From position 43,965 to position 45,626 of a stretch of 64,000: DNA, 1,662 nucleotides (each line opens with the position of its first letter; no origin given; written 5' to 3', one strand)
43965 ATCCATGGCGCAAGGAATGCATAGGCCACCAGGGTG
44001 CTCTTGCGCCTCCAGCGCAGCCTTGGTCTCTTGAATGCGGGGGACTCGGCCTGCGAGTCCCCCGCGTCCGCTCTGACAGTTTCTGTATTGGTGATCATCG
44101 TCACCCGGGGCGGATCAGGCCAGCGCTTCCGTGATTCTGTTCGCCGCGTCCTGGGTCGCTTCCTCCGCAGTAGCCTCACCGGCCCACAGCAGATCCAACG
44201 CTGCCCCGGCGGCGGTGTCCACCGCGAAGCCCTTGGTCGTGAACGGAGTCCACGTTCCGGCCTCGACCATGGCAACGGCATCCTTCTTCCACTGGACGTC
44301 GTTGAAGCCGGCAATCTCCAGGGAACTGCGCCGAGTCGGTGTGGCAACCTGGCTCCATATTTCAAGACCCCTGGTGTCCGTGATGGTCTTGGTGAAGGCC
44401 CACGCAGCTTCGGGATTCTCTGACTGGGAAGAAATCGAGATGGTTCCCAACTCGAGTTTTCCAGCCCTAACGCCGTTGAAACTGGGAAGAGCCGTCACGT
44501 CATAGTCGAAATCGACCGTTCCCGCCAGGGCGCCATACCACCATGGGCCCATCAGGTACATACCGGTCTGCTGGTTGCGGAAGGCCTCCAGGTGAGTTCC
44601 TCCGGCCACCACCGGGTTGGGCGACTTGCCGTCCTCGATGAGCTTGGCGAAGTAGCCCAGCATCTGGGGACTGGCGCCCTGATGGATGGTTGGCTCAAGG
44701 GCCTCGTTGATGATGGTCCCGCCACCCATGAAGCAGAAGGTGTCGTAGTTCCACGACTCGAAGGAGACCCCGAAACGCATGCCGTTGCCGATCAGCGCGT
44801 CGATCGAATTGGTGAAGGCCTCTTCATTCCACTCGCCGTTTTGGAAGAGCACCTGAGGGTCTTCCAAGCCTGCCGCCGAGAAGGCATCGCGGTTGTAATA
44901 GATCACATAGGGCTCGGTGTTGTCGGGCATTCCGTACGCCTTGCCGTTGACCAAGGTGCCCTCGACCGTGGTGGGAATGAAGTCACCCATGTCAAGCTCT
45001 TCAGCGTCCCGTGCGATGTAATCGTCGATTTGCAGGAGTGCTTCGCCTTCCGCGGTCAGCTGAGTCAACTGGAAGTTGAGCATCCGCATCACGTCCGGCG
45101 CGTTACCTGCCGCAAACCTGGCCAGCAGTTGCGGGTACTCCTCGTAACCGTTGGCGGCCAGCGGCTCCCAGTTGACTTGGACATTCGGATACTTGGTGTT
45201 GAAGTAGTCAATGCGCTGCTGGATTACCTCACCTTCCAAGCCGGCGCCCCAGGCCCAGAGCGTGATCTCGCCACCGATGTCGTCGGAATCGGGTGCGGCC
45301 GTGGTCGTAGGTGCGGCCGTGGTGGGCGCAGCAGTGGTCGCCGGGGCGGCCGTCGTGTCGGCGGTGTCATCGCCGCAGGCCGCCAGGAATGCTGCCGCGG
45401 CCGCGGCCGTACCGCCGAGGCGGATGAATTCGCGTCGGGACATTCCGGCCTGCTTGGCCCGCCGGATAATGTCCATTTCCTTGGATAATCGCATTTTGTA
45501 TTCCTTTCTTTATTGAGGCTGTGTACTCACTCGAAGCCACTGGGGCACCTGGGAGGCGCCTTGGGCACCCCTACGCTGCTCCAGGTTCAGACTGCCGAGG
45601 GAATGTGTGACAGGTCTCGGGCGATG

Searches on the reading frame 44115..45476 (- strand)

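Call 76: search_protein_families(library=pfam, proteins=[window:44115-45476:-], max_evalue=0.0001)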
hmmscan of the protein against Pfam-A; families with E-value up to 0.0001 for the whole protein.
window:44115-45476:- (453 aa): 1 family
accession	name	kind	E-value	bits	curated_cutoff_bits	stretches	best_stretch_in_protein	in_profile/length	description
PF01547.30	SBP_bac_1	-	1.4e-24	88.1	26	1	82-367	7-302/307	Bacterial extracellular solute-binding protein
